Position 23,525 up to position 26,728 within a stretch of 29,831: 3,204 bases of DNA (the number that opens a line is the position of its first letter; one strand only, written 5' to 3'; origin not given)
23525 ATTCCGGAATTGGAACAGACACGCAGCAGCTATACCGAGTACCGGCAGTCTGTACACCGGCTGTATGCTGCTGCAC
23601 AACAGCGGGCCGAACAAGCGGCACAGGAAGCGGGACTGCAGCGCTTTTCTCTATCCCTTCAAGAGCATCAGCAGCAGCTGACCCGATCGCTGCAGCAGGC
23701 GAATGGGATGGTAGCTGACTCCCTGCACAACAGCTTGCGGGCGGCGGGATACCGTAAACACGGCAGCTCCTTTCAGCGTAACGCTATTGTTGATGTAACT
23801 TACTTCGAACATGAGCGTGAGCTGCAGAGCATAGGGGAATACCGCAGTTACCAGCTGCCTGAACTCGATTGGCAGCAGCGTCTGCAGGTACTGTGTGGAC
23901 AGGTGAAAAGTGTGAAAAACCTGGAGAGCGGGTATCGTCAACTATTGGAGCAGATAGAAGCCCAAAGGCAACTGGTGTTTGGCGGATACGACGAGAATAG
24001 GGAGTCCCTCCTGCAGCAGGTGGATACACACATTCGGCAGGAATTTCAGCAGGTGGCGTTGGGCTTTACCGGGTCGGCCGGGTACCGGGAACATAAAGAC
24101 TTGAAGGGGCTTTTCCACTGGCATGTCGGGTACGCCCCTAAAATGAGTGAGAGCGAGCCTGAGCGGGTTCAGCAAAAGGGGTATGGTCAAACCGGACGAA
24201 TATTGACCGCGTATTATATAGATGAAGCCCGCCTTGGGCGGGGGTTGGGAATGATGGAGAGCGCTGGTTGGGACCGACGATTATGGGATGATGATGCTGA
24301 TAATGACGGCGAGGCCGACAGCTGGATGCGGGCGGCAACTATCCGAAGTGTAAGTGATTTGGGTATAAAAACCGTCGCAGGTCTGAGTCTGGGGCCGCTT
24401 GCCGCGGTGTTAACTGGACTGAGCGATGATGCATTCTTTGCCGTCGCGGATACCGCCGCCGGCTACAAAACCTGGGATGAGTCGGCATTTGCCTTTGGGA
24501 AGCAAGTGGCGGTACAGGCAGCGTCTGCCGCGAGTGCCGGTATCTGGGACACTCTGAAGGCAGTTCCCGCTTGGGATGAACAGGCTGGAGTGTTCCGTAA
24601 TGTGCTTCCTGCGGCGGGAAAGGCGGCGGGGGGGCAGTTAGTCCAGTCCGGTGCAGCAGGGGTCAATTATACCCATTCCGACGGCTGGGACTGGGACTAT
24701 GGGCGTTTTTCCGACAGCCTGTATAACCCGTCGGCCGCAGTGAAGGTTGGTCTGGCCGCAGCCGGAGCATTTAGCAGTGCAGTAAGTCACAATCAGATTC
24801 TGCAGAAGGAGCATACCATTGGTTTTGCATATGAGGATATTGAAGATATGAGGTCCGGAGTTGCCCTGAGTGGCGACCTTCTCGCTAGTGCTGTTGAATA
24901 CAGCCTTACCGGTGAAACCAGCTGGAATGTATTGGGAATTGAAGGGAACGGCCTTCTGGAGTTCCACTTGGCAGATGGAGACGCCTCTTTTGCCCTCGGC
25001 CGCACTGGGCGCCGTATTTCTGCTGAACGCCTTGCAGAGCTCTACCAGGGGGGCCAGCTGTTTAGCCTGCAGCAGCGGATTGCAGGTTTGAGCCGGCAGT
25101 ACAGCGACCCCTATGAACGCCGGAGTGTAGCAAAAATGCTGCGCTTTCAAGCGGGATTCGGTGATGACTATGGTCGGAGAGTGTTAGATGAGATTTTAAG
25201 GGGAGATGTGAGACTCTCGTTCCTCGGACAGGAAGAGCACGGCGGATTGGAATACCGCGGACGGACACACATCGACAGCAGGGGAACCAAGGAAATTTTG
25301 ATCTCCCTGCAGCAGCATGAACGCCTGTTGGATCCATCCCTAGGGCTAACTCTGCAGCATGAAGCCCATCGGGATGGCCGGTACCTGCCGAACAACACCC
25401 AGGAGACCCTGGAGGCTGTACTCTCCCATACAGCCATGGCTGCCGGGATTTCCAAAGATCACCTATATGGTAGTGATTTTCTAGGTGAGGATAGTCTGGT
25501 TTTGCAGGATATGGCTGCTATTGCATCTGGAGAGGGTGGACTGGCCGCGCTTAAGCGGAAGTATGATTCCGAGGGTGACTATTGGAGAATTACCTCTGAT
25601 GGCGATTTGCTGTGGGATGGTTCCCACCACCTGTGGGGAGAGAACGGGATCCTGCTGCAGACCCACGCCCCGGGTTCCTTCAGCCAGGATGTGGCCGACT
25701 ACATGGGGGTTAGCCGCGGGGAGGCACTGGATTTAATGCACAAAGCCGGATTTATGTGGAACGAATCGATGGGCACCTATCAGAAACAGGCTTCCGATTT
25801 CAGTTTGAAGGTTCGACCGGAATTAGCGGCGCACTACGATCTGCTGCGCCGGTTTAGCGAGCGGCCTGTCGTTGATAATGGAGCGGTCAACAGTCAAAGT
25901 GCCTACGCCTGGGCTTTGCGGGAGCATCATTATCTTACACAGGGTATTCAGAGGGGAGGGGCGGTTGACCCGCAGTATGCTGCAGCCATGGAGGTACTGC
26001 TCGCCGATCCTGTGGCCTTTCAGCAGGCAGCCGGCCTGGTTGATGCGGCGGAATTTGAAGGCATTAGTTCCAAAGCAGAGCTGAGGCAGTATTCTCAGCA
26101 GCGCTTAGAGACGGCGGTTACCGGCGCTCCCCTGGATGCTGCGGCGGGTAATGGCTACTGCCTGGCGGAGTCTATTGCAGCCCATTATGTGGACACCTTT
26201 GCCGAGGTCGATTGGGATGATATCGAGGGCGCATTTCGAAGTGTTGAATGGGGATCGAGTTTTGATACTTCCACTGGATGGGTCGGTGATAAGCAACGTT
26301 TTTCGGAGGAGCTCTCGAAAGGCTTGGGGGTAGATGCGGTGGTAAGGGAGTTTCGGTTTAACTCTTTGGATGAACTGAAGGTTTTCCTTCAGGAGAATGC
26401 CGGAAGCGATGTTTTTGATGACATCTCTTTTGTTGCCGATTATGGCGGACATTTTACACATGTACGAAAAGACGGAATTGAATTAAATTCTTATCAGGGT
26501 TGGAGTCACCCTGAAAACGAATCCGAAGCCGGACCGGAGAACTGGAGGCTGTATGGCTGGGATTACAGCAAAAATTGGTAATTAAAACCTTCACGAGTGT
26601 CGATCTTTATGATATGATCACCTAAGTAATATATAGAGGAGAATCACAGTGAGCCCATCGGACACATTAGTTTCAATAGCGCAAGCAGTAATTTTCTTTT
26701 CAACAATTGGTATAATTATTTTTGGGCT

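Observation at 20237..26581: Giant 2114-aa coiled-coil protein ending in a putative papain-fold Cys-His-Asp module: candidate undescribed surface or toxin-like system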

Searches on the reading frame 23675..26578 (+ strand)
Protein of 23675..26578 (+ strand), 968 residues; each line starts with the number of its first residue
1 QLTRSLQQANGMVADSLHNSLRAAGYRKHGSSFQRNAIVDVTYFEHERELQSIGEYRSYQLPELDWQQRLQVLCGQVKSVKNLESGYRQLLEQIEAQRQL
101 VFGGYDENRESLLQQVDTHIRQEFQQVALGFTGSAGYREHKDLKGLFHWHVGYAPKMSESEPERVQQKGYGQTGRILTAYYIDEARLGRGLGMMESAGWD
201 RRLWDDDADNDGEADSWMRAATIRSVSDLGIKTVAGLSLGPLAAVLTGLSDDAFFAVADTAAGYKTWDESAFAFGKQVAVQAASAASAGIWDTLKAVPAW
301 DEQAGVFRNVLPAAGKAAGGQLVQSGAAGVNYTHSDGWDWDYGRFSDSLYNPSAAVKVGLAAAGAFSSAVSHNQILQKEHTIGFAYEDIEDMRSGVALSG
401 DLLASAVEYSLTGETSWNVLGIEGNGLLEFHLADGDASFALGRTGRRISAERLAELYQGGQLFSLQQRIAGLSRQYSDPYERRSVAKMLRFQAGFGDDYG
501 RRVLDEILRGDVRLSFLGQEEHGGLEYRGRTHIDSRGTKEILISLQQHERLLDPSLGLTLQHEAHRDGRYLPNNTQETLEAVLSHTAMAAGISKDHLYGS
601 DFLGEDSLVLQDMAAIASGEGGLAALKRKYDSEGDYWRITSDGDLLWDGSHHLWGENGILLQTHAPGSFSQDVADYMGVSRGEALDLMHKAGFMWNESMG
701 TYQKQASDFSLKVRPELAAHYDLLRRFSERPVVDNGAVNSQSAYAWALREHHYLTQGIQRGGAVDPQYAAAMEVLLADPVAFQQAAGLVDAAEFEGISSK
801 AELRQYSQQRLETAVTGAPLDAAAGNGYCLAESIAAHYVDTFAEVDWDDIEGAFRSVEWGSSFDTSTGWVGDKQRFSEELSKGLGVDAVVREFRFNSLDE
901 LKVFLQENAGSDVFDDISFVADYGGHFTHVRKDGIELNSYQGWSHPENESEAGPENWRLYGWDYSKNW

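Call 11: search_solved_structures(query=window:24137-26578:+, max_evalue=1)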
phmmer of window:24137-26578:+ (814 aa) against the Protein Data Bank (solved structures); distinct sequences matched with E-value up to 1: 1.
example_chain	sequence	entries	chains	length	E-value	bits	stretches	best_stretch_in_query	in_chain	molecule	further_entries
2cxc_A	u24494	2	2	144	0.11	14.1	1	251-298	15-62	NusA | NusA protein homolog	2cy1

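Call 16: find_homologous_proteins(query=window:24104-26578:+, max_evalue=0.01)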
Query window:24104-26578:+ (825 aa): 1 proteins with E <= 0.01 among 8000 candidates.
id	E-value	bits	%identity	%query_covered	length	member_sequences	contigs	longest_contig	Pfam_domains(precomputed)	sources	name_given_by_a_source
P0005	9.7e-44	168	31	62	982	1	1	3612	-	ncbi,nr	ncbi:MAG: hypothetical protein GF393_08735, partial [Armatimonadia bacterium]|nr:hypothetical protei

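Call 19: search_protein_families(library=pfam, proteins=[P0005], max_evalue=1)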
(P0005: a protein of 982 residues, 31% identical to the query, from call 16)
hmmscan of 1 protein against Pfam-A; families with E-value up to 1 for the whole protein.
P0005 (982 aa): 0 families

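Call 42: search_protein_representatives(alignment_id=A1)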
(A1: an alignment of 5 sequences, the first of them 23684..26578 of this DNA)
Query: 5 sequences, 965 profile positions. Proteins with E-value up to 0.001 (for the whole library): 896; up to 1e-10: 675; up to 1e-30: 366. The best 150 are listed.
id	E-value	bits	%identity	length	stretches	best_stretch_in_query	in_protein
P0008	0.0e+00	1332.9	-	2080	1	3-963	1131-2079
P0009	0.0e+00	1236.9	-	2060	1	2-961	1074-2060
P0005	1.4e-267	907.2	-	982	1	2-657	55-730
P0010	7.7e-267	904.8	-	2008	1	3-960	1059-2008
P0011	4.5e-263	892.3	-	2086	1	3-960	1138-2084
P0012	2.0e-218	744.6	-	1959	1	3-959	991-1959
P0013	5.2e-212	723.3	-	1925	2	3-725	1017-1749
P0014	4.4e-187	640.8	-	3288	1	1-658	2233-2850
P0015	2.7e-167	575.3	-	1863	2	164-960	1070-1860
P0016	3.6e-165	568.3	-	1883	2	141-960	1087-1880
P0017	6.8e-153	527.6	-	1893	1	2-960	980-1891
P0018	7.3e-150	517.6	-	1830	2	140-960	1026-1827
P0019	2.1e-148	512.7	-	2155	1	2-636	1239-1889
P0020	9.6e-144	497.3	-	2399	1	3-692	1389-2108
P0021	1.5e-142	493.4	-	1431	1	2-636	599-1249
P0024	1.4e-132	460.4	-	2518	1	2-747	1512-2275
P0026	1.9e-126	440.1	-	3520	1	2-693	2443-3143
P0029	4.0e-120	419.1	-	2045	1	2-652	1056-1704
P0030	8.0e-118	411.5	-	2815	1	2-734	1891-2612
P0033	2.4e-117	410.0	-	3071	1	2-651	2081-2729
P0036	1.7e-112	393.9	-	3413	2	159-659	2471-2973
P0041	6.1e-100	352.4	-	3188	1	2-662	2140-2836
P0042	1.3e-99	351.2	-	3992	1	3-650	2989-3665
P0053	7.8e-88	312.3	-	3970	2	137-692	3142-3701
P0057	1.3e-86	308.3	-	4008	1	2-664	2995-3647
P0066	4.0e-80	286.8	-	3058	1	2-656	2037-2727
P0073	3.2e-76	273.8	-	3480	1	2-703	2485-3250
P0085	7.4e-72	259.4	-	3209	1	2-697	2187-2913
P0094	8.0e-69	249.4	-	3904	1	3-660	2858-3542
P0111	6.6e-65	236.4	-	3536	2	113-655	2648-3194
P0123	2.9e-63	231.0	-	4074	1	2-645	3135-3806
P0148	1.9e-59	218.4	-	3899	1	2-647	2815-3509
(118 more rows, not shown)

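Call 50: list_cluster_members(proteins=[P0008, P0014, P0019, P0026, P0029, P0030, P0042, P0024, P0057, P0073])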
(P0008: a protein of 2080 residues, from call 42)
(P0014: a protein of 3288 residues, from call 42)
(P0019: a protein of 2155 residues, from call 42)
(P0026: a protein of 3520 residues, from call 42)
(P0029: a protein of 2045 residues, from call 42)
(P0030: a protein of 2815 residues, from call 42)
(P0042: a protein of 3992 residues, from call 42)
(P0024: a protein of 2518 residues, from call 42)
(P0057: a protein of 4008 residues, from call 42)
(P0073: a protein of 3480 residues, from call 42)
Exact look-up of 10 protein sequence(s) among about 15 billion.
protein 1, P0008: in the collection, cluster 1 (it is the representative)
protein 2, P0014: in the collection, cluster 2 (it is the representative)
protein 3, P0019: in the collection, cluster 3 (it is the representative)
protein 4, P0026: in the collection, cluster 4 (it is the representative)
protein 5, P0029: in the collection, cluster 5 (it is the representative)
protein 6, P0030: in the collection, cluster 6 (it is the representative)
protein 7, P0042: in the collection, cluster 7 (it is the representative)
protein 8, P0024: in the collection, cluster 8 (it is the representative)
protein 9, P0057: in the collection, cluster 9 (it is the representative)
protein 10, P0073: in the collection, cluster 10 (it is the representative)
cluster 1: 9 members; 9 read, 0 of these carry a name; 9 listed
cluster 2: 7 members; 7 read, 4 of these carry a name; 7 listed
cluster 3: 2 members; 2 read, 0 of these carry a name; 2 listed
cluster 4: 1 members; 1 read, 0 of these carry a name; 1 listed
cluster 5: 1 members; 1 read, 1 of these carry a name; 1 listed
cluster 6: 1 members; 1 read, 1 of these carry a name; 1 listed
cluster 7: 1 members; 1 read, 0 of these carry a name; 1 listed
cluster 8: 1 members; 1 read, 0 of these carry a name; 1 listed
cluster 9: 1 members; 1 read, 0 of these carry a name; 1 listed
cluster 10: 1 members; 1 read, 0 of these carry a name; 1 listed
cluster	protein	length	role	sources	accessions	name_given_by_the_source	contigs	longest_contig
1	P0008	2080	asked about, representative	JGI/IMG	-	-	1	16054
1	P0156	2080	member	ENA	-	-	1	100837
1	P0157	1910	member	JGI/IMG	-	-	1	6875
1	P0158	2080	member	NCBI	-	-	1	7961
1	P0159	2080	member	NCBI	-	-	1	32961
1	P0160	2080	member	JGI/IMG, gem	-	-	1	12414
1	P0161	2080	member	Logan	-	-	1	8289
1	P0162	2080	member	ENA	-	-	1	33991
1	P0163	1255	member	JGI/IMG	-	-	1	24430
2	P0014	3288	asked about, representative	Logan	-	-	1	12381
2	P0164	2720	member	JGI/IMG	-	hypothetical protein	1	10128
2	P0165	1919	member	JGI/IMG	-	hypothetical protein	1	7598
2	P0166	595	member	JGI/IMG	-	hypothetical protein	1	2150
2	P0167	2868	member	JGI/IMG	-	hypothetical protein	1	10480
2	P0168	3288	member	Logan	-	-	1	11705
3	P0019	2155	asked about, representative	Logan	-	-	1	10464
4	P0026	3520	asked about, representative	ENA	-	-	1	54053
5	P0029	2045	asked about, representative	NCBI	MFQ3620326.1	MAG: hypothetical protein SNJ78_05190 [Spirochaetales bacterium]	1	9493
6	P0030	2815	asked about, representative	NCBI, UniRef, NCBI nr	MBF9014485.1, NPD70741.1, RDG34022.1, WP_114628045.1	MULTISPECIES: hypothetical protein [unclassified Oceanispirochaeta] | hypothetical protein n=1 Tax=unclassified Oceanispirochaeta TaxID=2635722 ...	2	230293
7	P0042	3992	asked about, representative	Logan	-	-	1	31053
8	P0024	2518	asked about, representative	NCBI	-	-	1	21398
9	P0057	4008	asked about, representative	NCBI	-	-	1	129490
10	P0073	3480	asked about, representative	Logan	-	-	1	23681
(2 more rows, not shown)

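Call 91: search_dna_similar(query=window:23675-26578:+, collection=phages, mode=protein, max_evalue=0.001, max_rows=10)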
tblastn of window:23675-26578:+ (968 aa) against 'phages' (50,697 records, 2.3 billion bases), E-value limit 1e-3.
No match.

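Call 92: search_dna_similar(query=window:23675-26578:+, collection=plasmids, mode=protein, max_evalue=0.001, max_rows=10)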
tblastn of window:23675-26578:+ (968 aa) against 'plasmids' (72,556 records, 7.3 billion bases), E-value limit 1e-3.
No match.

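Call 106: list_cluster_members(proteins=[P0033, P0036, P0041, P0053, P0066, P0085, P0094, P0111, P0123, P0148])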
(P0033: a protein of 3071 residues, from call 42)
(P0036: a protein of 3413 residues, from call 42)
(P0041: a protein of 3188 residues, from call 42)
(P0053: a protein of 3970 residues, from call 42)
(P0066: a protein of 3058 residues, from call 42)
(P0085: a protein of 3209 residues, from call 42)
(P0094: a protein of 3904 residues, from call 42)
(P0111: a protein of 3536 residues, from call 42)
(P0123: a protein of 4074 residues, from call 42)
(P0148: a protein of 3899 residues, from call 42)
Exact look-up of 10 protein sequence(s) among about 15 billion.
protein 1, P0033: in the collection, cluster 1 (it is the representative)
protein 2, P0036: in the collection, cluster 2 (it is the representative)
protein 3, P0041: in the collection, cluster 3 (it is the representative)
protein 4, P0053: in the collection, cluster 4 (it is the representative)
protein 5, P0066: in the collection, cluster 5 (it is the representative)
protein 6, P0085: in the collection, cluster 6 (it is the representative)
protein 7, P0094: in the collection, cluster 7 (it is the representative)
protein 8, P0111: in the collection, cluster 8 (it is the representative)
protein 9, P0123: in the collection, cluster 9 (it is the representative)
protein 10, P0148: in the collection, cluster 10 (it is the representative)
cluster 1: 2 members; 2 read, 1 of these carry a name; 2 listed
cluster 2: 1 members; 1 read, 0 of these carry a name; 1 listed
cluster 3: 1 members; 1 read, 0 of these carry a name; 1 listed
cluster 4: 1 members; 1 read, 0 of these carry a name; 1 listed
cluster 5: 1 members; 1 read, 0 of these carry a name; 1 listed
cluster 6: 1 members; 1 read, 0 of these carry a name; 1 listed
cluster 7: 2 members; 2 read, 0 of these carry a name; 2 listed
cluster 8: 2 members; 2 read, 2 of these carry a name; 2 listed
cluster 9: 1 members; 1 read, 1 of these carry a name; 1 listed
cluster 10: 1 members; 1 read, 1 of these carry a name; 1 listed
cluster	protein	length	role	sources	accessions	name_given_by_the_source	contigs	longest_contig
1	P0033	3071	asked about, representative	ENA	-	-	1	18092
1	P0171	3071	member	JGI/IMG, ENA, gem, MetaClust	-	\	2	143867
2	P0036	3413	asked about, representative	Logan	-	-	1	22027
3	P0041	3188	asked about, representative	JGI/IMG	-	-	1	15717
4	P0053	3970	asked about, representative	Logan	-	-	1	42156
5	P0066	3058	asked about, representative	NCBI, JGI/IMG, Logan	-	-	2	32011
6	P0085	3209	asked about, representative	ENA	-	-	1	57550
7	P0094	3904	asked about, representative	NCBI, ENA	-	-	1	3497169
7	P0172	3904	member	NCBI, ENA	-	-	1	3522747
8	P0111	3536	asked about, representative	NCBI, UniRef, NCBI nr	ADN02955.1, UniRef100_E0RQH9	hypothetical protein STHERM_c20200 [Spirochaeta thermophila DSM 6192] | Uncharacterized protein n=1 Tax=Winmispira thermophila (strain ATCC 49972 / DSM 6192 / RI ...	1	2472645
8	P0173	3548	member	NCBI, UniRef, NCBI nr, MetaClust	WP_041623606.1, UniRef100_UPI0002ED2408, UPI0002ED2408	hypothetical protein [Spirochaeta thermophila] | hypothetical protein n=1 Tax=Winmispira thermophila TaxID=154 RepID=UPI0002ED2408 | status=active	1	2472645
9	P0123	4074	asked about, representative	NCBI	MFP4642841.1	MAG: hypothetical protein ACLFM0_00645 [Spirochaetales bacterium]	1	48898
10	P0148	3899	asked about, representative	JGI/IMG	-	hypothetical protein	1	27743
